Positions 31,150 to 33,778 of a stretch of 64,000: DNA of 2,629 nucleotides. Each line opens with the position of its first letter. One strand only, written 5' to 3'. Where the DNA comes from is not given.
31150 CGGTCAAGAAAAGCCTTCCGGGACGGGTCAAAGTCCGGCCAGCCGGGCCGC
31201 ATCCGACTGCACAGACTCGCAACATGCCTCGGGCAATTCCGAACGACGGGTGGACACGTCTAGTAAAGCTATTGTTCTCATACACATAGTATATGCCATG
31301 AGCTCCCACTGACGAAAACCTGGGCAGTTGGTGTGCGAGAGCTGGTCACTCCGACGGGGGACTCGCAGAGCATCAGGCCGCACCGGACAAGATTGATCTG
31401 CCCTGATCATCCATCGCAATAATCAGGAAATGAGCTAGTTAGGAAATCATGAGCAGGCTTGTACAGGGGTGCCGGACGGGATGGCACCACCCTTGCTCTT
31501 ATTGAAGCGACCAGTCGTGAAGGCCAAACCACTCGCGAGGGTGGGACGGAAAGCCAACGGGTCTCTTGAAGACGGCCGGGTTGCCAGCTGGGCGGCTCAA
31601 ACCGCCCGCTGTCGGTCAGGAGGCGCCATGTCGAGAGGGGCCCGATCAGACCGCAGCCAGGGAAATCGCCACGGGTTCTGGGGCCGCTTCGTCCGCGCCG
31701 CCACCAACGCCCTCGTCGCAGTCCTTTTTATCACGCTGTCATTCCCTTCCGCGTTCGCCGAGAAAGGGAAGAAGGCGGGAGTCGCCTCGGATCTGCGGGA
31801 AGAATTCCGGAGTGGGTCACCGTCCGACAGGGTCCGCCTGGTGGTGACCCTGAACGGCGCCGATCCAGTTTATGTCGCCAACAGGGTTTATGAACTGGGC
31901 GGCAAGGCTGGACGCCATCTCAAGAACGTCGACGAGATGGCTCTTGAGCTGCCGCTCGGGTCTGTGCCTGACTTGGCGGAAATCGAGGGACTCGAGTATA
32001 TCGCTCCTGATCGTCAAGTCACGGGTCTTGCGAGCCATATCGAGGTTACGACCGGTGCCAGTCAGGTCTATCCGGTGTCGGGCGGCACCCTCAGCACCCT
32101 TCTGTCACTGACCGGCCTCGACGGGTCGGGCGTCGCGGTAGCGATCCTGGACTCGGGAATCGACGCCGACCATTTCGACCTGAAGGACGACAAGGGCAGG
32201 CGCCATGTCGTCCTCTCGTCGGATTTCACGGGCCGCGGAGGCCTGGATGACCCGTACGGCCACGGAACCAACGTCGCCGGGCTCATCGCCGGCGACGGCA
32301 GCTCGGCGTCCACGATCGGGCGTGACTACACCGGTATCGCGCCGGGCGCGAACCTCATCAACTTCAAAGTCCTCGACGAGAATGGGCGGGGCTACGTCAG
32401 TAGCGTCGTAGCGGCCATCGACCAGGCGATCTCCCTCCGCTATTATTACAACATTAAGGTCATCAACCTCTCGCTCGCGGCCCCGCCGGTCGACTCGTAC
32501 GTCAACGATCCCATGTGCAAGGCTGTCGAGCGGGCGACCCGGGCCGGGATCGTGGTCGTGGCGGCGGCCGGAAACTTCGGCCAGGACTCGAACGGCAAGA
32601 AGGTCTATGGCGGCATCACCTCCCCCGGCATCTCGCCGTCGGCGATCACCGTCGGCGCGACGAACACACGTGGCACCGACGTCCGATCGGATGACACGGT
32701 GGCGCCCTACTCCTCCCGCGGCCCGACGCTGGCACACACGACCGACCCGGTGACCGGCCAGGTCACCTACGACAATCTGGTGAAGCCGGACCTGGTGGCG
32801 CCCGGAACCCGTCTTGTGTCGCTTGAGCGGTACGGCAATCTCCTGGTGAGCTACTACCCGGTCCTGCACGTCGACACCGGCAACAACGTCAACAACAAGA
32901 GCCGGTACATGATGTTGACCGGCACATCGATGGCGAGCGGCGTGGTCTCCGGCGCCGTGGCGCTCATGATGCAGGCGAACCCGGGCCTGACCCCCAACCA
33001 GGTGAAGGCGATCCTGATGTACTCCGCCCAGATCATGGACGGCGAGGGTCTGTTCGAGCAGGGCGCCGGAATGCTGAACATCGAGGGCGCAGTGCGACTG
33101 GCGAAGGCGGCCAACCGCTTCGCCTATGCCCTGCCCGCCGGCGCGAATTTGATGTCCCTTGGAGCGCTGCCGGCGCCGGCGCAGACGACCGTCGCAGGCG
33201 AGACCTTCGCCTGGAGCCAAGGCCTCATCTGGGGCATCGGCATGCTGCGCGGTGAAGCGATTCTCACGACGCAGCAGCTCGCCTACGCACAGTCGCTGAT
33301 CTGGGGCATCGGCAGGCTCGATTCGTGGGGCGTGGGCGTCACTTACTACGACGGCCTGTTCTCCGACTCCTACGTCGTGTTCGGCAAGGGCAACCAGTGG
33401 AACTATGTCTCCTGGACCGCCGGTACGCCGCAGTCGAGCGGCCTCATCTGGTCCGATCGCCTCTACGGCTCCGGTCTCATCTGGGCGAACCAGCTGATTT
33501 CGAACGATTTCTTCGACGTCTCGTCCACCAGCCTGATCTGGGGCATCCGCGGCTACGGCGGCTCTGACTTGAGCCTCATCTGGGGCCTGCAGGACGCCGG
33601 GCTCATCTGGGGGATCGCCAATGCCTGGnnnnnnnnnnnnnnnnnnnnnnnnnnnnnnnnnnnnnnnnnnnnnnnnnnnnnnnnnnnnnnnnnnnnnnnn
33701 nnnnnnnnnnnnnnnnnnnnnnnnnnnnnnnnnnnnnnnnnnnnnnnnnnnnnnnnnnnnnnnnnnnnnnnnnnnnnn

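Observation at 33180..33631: Subtilase with a C-terminal array of seven [GS]LIW(G) motifs encoded by a short in-frame DNA repeat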

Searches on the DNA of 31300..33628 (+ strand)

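Call 57: search_rna_families(sources=[L001, L002, L006, L007, L008, L004, L005], threshold=gathering)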
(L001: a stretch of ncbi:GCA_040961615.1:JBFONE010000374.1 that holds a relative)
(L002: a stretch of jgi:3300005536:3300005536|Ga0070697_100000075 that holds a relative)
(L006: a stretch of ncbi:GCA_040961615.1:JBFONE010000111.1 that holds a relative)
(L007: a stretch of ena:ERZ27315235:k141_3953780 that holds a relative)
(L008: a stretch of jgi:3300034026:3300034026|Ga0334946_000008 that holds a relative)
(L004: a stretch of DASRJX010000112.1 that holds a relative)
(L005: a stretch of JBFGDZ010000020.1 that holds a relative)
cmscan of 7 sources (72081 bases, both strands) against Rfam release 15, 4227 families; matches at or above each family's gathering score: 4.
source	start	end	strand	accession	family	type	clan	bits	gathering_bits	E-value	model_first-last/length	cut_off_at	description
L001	2334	2408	+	RF03167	c-di-GMP-I-GGC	Cis-reg; riboswitch;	CL00126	63.6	59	1.2e-12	1-80/80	no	c-di-GMP-I-GGC riboswitch aptamer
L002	5886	5960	+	RF03167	c-di-GMP-I-GGC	Cis-reg; riboswitch;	CL00126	62.8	59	2.1e-12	1-80/80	no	c-di-GMP-I-GGC riboswitch aptamer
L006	4903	4977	+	RF03167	c-di-GMP-I-GGC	Cis-reg; riboswitch;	CL00126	61.9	59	3.8e-12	1-80/80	no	c-di-GMP-I-GGC riboswitch aptamer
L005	2345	2419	+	RF01051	c-di-GMP-I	Cis-reg; riboswitch;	CL00126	53.5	35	1.4e-07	1-87/87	no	c-di-GMP-I riboswitch aptamer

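Call 58: search_rna_families(source=window, start=31300, end=31700, threshold=evalue, max_evalue=0.01, show_alignments=1)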
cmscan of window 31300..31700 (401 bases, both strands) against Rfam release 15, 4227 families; matches with E-value up to 0.01: 1.
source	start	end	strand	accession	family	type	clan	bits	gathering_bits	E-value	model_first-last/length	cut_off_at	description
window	31514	31589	+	RF03167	c-di-GMP-I-GGC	Cis-reg; riboswitch;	CL00126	58.4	59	2.2e-13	1-80/80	no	c-di-GMP-I-GGC riboswitch aptamer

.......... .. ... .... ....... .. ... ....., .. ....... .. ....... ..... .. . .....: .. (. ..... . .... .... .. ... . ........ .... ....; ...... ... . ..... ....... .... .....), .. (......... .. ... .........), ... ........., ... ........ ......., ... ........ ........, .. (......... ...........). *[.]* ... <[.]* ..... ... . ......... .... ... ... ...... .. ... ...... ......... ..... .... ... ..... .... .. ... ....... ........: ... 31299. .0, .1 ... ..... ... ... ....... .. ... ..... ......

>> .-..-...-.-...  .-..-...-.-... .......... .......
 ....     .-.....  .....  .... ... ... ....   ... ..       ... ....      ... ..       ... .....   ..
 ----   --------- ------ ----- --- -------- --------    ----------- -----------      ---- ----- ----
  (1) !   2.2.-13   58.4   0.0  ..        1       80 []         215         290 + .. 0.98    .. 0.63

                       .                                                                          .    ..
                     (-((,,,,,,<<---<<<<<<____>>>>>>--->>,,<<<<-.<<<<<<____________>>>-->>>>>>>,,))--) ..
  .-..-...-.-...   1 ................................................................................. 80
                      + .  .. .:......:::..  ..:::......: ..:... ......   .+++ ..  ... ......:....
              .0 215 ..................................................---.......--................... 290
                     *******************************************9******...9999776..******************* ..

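Call 65: search_rna_families(sources=[L009, L010], threshold=gathering)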
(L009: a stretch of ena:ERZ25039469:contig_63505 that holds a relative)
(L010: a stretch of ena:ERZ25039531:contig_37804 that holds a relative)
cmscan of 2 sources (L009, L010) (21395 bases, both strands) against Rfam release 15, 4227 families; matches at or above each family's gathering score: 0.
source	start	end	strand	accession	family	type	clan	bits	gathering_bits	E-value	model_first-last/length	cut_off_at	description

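Call 70: search_rna_families(source=L007, start=4600, end=5100, threshold=evalue, max_evalue=1)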
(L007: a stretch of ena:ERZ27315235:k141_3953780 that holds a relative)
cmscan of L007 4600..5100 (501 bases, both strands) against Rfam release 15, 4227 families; matches with E-value up to 1: 0.
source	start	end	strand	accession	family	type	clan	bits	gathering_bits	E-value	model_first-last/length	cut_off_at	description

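Call 86: search_rna_families(sources=[L012, L011], threshold=gathering)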
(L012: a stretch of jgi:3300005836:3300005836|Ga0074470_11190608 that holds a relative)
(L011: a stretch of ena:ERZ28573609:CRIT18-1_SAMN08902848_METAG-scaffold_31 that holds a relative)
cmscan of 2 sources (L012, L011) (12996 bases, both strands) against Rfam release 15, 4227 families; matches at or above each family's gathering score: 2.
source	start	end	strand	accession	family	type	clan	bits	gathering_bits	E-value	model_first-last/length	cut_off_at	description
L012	1388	1462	+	RF03167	c-di-GMP-I-GGC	Cis-reg; riboswitch;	CL00126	65.1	59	8.3e-14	1-80/80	no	c-di-GMP-I-GGC riboswitch aptamer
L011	2885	2960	+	RF01051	c-di-GMP-I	Cis-reg; riboswitch;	CL00126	54.6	35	1.3e-08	1-87/87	no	c-di-GMP-I riboswitch aptamer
